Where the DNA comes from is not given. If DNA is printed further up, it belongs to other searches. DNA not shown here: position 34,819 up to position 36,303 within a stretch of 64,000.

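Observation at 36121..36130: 10-G homopolymeric tracts in the 5' coding region set the translational frame of the first ATG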

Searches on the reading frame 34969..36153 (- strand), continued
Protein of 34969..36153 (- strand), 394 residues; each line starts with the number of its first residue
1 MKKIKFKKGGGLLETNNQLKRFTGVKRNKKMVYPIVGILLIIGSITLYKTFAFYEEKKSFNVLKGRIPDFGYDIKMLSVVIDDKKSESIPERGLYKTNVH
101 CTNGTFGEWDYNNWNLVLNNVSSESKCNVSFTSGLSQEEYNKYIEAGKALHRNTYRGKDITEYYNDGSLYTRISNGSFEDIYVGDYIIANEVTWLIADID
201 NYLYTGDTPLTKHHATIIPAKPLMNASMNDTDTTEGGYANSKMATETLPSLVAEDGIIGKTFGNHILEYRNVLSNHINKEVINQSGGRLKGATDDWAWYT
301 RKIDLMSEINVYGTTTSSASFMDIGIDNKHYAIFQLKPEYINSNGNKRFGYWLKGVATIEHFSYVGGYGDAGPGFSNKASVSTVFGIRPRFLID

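Call 77: search_protein_families(library=pfam, proteins=[P0069, P0189, P0194, P0211, P0223, P0274, P0290, P0205, P0262, P0272], max_evalue=0.001)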
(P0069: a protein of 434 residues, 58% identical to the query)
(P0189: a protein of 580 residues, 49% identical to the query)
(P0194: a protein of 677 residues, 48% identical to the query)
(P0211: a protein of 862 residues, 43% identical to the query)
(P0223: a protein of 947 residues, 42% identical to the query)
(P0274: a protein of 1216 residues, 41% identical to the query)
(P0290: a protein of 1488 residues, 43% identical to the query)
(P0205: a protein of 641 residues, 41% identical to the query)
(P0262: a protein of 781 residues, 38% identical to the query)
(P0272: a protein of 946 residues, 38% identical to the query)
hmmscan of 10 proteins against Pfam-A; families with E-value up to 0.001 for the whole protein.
P0069 (434 aa): 0 families

P0189 (580 aa): 1 family
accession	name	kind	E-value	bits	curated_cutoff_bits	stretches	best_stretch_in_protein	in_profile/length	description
PF19789.6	DUF6273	-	0.00056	20.2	23.5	0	538-580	127-171/172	Domain of unknown function (DUF6273)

P0194 (677 aa): 1 family
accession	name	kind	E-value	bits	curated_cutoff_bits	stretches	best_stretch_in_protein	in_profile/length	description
PF22337.1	Phage_fiber_rpt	-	2.7e-11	43.4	27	1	453-480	1-28/34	Phage tail fiber repeats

P0211 (862 aa): 0 families

P0223 (947 aa): 0 families

P0274 (1216 aa): 0 families

P0290 (1488 aa): 1 family
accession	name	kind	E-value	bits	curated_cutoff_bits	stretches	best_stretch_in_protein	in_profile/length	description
PF11839.13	Alanine_zipper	-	0.0009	19.9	23.1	1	887-936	7-56/69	Alanine-zipper, major outer membrane lipoprotein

P0205 (641 aa): 0 families

P0262 (781 aa): 0 families

P0272 (946 aa): 0 families

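Call 79: fold_search(model_id=the predicted structure, library=viral)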
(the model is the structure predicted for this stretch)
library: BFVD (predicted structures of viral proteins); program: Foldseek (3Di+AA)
matches with E <= 10: 133; with E <= 0.001: 15
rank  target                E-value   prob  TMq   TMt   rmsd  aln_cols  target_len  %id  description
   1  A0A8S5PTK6            9.1e-22  1.00  0.51  0.46   4.1       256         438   28  Uncharacterized protein [Myoviridae sp. ctzS633]
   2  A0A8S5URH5            7.1e-19  1.00  0.50  0.60   4.3       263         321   24  Uncharacterized protein [Myoviridae sp. ctsIb3]
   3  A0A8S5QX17            7.1e-19  1.00  0.50  0.34   7.7       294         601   28  Concanavalin A-like lectin/glucanase superfamily protein [Siphoviridae sp. ctcuE16]
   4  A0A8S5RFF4            2.0e-18  1.00  0.53  0.39  16.3       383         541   24  Uncharacterized protein [virus sp. ctQmo6]
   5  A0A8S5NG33            3.4e-15  1.00  0.49  0.43  16.1       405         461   14  Receptor Binding Protein [Siphoviridae sp. ctHEr2]
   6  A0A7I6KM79            4.9e-13  1.00  0.46  0.63   7.5       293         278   18  (no name in the UniProt tables at hand)
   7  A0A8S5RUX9            1.6e-06  1.00  0.42  0.31   5.6       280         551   14  (no name in the UniProt tables at hand)
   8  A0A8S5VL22            4.3e-06  1.00  0.35  0.20   9.9       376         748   11  (no name in the UniProt tables at hand)
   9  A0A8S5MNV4            9.4e-06  1.00  0.28  0.50   6.9       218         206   18  DUF6273 domain-containing protein [Myoviridae sp. ctI7W9]
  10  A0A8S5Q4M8            1.1e-05  1.00  0.31  0.16  12.2       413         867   10  DUF6273 domain-containing protein [Siphoviridae sp. ctQqU1]
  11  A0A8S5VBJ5            3.2e-05  1.00  0.30  0.43   8.1       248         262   12  ATP-binding sugar transporter [Myoviridae sp. ctbEa13]
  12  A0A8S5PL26            1.5e-04  1.00  0.32  0.26   7.5       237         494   13  DUF6273 domain-containing protein [Siphoviridae sp. ctOSJ35]
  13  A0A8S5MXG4            3.8e-04  0.99  0.33  0.21  12.2       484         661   10  DUF6273 domain-containing protein [Siphoviridae sp. ct91l7]
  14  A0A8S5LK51            5.1e-04  1.00  0.28  0.30   8.1       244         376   12  DUF6273 domain-containing protein [Siphoviridae sp. ctnhN1]
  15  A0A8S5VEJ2            8.9e-04  0.51  0.16  0.13  20.0       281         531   17  Receptor Binding Protein [Siphoviridae sp. ctSXZ3]
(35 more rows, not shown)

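Call 81: find_encoding_contigs(protein=P0004, flank=400, max_places=8)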
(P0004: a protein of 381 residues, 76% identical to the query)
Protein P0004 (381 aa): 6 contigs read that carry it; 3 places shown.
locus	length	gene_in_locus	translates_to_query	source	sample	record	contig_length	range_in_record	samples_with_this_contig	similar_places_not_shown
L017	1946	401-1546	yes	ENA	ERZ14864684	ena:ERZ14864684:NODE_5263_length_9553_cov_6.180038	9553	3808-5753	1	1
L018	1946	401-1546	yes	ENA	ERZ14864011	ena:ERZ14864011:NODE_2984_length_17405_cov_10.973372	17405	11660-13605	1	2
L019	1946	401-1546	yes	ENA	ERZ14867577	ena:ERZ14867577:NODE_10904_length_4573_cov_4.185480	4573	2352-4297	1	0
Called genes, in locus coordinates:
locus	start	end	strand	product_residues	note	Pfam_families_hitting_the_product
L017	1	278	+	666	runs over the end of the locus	PF00004:AAA, PF07728:AAA_5 (weak), PF17862:AAA_lid_3, PF01434:Peptidase_M41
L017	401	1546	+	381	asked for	-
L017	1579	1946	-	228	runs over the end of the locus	PF00625:Guanylate_kin, PF13238:AAA_18 (weak)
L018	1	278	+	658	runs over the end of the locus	PF00004:AAA, PF07728:AAA_5 (weak), PF17862:AAA_lid_3, PF01434:Peptidase_M41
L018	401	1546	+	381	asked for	-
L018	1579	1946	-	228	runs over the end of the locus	PF00625:Guanylate_kin, PF13238:AAA_18 (weak)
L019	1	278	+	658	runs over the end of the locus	PF00004:AAA, PF07728:AAA_5 (weak), PF17862:AAA_lid_3, PF01434:Peptidase_M41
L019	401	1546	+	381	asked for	-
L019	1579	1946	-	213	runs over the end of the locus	?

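Call 82: find_encoding_contigs(protein=P0129, flank=400, max_places=8)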
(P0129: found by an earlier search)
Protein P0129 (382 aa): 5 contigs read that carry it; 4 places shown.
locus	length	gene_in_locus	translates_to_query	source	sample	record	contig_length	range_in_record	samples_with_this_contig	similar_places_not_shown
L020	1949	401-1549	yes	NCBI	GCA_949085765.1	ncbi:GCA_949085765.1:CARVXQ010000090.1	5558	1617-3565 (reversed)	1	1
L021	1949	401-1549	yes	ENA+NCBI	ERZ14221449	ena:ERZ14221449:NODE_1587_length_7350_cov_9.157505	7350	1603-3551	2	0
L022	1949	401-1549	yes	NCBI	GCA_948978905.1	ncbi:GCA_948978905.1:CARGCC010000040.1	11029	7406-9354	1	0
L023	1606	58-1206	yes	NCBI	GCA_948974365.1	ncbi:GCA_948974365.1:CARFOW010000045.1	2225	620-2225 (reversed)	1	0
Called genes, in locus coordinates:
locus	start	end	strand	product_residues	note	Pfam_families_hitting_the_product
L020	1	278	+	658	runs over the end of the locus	PF00004:AAA, PF07728:AAA_5 (weak), PF17862:AAA_lid_3, PF01434:Peptidase_M41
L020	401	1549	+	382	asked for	-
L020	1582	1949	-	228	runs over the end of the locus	PF00625:Guanylate_kin, PF13238:AAA_18 (weak)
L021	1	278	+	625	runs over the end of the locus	?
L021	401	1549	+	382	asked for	-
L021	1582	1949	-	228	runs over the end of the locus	PF00625:Guanylate_kin, PF13238:AAA_18 (weak)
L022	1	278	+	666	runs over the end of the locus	PF00004:AAA, PF07728:AAA_5 (weak), PF17862:AAA_lid_3, PF01434:Peptidase_M41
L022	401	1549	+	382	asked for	-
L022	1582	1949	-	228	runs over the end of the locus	PF00625:Guanylate_kin, PF13238:AAA_18 (weak)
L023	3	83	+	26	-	?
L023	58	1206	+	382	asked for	-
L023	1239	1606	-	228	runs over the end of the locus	PF00625:Guanylate_kin, PF13238:AAA_18 (weak)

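Call 84: find_encoding_contigs(protein=P0116, flank=300, max_places=4)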
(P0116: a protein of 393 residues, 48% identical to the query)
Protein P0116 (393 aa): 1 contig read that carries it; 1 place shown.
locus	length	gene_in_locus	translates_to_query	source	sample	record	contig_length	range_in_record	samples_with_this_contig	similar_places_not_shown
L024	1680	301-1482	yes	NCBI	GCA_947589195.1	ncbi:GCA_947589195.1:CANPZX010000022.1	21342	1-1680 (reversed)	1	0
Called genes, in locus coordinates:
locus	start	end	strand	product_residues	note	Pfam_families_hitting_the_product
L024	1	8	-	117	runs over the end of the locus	PF01624:MutS_I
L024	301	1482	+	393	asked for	-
